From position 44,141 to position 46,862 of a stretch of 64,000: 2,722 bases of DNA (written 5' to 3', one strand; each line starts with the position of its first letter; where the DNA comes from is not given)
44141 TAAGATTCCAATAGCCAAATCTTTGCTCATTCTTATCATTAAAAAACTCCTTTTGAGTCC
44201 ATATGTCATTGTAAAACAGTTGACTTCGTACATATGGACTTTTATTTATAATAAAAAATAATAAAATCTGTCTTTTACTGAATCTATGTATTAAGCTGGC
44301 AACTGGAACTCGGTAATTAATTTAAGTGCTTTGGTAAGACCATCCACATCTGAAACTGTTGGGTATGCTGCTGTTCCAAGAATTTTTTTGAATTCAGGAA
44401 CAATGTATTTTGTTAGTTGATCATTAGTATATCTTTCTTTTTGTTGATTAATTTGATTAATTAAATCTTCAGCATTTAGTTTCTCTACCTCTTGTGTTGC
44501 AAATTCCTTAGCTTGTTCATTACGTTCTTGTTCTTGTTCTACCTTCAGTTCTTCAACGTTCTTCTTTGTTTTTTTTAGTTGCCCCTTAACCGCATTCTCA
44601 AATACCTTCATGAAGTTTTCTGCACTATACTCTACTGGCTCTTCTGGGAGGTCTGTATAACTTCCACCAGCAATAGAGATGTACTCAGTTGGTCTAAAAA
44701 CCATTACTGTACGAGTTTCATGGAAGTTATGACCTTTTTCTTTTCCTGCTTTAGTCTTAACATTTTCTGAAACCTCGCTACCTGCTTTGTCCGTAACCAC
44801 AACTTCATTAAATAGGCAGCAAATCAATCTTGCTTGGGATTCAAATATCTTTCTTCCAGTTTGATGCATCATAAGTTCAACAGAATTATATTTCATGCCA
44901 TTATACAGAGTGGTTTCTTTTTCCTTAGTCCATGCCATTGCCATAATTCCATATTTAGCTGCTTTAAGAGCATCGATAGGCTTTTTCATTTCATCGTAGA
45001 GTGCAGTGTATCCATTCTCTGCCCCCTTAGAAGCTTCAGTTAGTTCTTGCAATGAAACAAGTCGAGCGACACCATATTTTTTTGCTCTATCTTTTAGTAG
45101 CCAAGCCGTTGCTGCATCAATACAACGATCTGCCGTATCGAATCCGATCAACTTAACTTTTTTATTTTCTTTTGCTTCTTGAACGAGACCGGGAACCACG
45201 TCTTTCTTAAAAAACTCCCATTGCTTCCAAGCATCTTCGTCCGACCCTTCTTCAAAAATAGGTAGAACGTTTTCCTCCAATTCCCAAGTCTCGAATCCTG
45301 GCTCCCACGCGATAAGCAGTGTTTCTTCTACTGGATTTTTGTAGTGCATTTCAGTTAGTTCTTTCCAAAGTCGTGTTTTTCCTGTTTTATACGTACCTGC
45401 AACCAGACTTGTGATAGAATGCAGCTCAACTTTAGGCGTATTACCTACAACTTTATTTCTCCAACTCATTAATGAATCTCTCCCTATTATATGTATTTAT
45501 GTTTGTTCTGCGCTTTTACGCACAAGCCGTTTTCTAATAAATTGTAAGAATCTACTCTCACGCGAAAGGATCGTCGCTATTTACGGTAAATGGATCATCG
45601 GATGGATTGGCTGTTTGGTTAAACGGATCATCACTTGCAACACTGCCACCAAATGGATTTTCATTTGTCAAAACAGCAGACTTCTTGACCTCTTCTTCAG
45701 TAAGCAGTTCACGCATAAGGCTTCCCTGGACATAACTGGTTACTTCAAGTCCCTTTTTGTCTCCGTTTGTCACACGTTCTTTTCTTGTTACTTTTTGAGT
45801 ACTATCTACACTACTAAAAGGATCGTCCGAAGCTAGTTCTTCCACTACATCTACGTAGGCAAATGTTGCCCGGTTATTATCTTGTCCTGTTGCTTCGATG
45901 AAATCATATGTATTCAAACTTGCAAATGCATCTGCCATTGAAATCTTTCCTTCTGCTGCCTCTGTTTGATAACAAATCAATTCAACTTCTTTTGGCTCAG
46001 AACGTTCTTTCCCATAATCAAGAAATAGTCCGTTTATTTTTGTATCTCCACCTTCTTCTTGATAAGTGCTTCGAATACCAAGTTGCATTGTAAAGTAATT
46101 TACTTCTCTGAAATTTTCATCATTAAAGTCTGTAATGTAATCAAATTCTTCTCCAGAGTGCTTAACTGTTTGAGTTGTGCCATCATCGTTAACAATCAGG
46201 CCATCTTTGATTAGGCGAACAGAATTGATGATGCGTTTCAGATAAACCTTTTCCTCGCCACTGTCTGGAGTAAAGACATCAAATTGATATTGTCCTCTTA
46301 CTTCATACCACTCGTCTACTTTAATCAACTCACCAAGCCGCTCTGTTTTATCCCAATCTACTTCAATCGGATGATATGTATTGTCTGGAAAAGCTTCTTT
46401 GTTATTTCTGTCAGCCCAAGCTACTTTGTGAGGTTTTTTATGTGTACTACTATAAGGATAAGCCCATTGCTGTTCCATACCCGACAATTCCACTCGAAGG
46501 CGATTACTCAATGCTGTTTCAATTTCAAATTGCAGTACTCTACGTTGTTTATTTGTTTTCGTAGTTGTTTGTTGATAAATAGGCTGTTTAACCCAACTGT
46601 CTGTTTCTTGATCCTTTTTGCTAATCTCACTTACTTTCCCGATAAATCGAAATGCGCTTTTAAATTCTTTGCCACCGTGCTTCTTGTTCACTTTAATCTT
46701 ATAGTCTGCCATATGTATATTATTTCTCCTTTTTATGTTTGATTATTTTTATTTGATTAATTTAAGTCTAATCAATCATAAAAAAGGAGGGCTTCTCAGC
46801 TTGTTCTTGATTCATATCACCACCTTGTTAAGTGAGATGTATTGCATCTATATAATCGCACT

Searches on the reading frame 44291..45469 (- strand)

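Call 13: search_protein_families(library=pfam, proteins=[window:44291-45469:-], max_evalue=0.001)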
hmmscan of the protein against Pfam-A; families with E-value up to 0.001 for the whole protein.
window:44291-45469:- (392 aa): 1 family
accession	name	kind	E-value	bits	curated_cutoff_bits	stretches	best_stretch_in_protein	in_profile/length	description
PF13479.12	AAA_24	-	4.3e-12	46.7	27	1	21-224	5-173/195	AAA domain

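Call 14: search_protein_families(library=phrogs, proteins=[window:44291-45469:-], max_evalue=0.001)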
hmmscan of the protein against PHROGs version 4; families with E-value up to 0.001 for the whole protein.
window:44291-45469:- (392 aa): 0 families

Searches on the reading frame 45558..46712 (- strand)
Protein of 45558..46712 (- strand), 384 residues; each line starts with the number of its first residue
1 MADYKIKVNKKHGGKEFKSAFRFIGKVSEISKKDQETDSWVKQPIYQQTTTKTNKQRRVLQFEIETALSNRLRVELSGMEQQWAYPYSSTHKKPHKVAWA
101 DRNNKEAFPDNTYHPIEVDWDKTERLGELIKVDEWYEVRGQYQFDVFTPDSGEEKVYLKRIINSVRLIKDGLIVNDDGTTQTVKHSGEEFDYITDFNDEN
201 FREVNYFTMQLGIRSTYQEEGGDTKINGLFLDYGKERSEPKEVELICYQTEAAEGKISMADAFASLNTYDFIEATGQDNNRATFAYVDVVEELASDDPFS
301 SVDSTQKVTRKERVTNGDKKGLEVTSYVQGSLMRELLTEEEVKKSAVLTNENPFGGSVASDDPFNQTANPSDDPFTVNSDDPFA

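Call 13: search_protein_families(library=pfam, proteins=[window:45558-46712:-], max_evalue=0.001)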
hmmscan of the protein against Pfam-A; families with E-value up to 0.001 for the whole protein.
window:45558-46712:- (384 aa): 0 families

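Call 14: search_protein_families(library=phrogs, proteins=[window:45558-46712:-], max_evalue=0.001)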
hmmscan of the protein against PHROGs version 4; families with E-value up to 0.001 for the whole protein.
window:45558-46712:- (384 aa): 1 family
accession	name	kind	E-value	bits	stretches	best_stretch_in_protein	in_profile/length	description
phrog_2367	-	unknown function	5.9e-19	69.6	1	8-373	4-314/326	-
